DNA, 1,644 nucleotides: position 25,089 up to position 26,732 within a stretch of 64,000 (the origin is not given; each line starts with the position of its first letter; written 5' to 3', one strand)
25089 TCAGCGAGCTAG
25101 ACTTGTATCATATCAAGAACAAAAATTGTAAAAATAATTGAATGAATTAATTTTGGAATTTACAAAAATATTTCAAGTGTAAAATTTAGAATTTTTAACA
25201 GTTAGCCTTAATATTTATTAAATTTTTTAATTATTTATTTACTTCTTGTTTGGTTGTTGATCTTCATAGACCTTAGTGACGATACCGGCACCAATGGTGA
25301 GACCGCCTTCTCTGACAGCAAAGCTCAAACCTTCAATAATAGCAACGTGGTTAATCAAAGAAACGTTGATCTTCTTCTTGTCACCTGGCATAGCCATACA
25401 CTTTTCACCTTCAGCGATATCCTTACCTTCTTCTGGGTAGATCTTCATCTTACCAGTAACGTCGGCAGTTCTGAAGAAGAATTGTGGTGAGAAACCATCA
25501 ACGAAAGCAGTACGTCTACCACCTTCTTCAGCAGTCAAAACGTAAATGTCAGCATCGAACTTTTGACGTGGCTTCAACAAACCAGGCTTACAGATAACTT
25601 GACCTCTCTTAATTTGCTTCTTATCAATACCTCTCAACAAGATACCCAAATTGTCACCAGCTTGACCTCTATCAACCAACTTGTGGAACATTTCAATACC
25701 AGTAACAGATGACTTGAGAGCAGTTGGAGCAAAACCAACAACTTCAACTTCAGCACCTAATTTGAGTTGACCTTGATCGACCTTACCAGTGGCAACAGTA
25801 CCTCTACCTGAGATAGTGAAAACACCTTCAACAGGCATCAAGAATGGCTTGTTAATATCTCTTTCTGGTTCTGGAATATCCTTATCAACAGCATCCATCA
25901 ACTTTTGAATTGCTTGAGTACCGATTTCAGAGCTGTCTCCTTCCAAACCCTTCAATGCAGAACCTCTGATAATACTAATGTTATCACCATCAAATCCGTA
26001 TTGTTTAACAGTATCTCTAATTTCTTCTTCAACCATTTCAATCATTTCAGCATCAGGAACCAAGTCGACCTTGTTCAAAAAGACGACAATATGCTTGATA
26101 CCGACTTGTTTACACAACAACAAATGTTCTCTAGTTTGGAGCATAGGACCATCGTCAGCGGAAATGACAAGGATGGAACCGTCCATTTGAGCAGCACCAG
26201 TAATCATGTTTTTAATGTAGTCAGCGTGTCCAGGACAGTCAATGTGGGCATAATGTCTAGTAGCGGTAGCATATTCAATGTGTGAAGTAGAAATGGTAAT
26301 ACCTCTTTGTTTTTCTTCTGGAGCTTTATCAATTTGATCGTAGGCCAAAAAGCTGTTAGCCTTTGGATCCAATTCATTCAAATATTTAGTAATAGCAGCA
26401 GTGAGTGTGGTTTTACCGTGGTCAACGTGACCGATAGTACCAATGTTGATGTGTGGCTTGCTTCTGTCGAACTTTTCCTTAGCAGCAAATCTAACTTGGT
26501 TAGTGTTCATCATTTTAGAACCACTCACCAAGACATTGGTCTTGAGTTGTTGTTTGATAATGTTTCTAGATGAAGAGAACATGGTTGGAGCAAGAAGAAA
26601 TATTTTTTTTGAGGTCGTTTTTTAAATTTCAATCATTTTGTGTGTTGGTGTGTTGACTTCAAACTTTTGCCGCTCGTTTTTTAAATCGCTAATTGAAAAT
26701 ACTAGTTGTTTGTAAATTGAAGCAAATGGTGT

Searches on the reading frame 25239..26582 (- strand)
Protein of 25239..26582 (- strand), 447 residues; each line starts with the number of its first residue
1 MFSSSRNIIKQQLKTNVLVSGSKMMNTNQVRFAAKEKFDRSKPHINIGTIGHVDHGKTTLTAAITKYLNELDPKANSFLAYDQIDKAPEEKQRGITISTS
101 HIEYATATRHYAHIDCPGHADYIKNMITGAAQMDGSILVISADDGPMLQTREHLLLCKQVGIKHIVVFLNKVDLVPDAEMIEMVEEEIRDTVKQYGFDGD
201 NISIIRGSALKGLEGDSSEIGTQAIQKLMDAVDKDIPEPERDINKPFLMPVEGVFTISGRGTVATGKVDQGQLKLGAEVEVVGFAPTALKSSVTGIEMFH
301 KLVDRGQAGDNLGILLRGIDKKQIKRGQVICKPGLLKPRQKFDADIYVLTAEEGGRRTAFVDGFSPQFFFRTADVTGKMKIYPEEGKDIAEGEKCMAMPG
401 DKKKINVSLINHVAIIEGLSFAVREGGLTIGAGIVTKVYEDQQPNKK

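Call 14: search_protein_families(library=pfam, proteins=[window:25239-26582:-], max_evalue=0.00001)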
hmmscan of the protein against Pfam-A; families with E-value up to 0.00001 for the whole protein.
window:25239-26582:- (447 aa): 3 families
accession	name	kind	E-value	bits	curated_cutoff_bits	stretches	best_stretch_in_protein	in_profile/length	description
PF00009.33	GTP_EFTU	-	2.7e-62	210.1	26.5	1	42-237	1-187/188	Elongation factor Tu GTP binding domain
PF03143.23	GTP_EFTU_D3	-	1.7e-29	102.7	27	1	337-438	3-105/106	Elongation factor Tu C-terminal domain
PF03144.31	GTP_EFTU_D2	-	1.2e-18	67.7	30.3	1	261-331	1-73/73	Elongation factor Tu domain 2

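Call 38: find_homologous_proteins(query=window:25239-26582:-, max_evalue=1e-150)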
Query window:25239-26582:- (447 aa): 5303 proteins with E <= 1e-150 among 8000 candidates; the best 120 are listed.
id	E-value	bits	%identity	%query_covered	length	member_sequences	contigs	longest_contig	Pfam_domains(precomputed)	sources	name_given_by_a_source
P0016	2.8e-262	888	92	96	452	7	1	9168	PF03143.24,PF00009.34,PF03144.32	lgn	-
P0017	4.3e-257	871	87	99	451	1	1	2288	PF03143.24,PF00009.34,PF03144.32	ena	-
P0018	3.5e-235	799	78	99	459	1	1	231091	PF03143.24,PF00009.34,PF03144.32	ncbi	ncbi:hypothetical protein ABK040_015363 [Willaertia magna]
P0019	3.8e-209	713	76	96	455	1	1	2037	PF03143.24,PF00009.34,PF03144.32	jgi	jgi:elongation factor Tu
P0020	5.8e-201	686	74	93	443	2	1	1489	PF03143.24,PF00009.34,PF03144.32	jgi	-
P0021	9.4e-201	685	74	93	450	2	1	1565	PF03143.24,PF00009.34,PF03144.32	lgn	-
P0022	1.6e-194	665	69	99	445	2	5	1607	PF03143.24,PF00009.34,PF03144.32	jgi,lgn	-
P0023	1.1e-189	649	-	-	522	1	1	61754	PF03143.24,PF00009.34,PF03144.32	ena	-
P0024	3.1e-181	621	-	-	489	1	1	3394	PF03143.24,PF00009.34,PF03144.32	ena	-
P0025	1.3e-175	603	-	-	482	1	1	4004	PF03143.24,PF00009.34,PF03144.32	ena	-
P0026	3.7e-170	585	62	94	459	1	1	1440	PF03143.24,PF00009.34,PF03144.32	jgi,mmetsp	mmetsp:Transcript_4333/g.6371 ORF Transcript_4333/g.6371 Transcript_4333/m.6371 type:complete len:46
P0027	4.9e-168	578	59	96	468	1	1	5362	PF03143.24,PF00009.34,PF03144.32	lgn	-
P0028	8.9e-168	577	60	88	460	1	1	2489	PF03143.24,PF00009.34,PF03144.32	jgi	jgi:elongation factor Tu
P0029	9.0e-168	577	63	91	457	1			PF03143.24,PF00009.34,PF03144.32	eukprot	eukprot:gene12531-6353_t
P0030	8.6e-167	574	64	91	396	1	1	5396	PF03143.24,PF00009.34,PF03144.32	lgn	-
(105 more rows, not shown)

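Call 40: list_cluster_members(proteins=[P0016])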
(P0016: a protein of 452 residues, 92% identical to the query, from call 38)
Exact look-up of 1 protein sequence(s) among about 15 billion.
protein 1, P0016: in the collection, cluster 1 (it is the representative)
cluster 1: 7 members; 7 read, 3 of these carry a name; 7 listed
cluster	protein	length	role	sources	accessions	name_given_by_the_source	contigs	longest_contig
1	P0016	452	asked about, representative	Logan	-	-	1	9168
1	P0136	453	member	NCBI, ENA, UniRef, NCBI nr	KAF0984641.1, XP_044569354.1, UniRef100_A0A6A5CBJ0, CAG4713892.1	hypothetical protein FDP41_000540 [Naegleria fowleri] | Elongation factor Tu n=1 Tax=Naegleria fowleri TaxID=5763 RepID=A0A6A5CBJ0_NAEFO | uncharacterized protein FDP41_000540 [Naegleria fowleri]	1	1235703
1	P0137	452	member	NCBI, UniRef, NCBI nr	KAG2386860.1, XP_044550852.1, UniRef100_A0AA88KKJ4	hypothetical protein C9374_001895 [Naegleria lovaniensis] | Elongation factor Tu n=1 Tax=Naegleria lovaniensis TaxID=51637 RepID=A0AA88KKJ4_NAELO | uncharacterized protein C9374_001895 [Naegleria lovaniensis]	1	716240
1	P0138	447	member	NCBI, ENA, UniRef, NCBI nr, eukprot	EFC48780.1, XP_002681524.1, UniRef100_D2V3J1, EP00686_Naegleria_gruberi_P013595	mitochondrial elongation factor Tu [Naegleria gruberi] | Elongation factor Tu n=1 Tax=Naegleria gruberi TaxID=5762 RepID=D2V3J1_NAEGR | XP_002681524.1 mitochondrial elongation factor Tu [Naegleria gruberi strain NEG-M]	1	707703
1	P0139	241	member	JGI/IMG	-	-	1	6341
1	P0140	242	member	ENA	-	-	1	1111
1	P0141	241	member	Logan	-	-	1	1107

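Call 41: find_encoding_contigs(protein=P0138, flank=10000)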
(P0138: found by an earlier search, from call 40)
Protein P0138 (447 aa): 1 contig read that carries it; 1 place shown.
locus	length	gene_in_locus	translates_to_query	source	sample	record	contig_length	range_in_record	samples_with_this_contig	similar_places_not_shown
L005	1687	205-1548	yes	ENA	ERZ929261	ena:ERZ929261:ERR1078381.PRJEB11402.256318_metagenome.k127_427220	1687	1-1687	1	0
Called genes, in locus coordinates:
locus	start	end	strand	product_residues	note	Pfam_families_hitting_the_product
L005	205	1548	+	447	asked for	PF00009:GTP_EFTU, PF03144:GTP_EFTU_D2, PF03143:GTP_EFTU_D3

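Call 42: find_encoding_contigs(protein=P0136, flank=10000)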
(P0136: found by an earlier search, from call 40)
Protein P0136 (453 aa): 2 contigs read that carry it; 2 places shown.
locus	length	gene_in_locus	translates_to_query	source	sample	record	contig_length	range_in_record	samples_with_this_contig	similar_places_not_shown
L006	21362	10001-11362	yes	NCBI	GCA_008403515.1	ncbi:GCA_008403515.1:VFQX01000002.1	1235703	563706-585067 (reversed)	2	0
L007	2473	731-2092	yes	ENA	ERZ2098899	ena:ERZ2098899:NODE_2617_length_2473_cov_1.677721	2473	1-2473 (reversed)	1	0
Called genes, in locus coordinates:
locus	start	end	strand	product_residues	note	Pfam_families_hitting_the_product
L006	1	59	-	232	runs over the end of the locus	PF01015:Ribosomal_S3Ae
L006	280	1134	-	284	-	-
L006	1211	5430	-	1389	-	PF09497:Med12 (weak), PF12145:Med12-LCEWAV (faint)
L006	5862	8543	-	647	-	PF13522:GATase_6, PF13537:GATase_7, PF00733:Asn_synthase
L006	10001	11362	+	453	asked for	PF00009:GTP_EFTU, PF03144:GTP_EFTU_D2, PF03143:GTP_EFTU_D3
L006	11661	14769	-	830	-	PF00350:Dynamin_N, PF01031:Dynamin_M, PF02212:GED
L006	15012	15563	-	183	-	-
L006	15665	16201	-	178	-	-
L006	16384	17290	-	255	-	-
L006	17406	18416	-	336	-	PF07106:WHD_TBPIP, PF18517:LZ3wCH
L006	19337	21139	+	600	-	-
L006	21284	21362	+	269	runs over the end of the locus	PF01652:IF4E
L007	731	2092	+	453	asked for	PF00009:GTP_EFTU, PF03144:GTP_EFTU_D2, PF03143:GTP_EFTU_D3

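Call 43: find_encoding_contigs(protein=P0137, flank=10000)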
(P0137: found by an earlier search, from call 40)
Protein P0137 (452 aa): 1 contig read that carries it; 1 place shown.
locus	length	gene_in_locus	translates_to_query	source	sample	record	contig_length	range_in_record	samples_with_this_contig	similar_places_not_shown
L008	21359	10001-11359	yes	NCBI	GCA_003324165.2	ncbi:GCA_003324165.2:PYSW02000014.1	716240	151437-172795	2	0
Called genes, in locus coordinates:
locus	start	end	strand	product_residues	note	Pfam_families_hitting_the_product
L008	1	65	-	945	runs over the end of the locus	PF00071:Ras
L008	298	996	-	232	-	PF01015:Ribosomal_S3Ae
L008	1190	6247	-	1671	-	PF09497:Med12 (weak), PF12145:Med12-LCEWAV (faint)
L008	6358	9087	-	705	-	PF13522:GATase_6, PF13537:GATase_7, PF00733:Asn_synthase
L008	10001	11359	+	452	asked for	PF00009:GTP_EFTU, PF03144:GTP_EFTU_D2, PF03143:GTP_EFTU_D3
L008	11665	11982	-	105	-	-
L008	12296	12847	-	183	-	-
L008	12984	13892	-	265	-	-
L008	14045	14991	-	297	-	-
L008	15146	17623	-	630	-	-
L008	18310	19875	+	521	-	-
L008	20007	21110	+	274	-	PF01652:IF4E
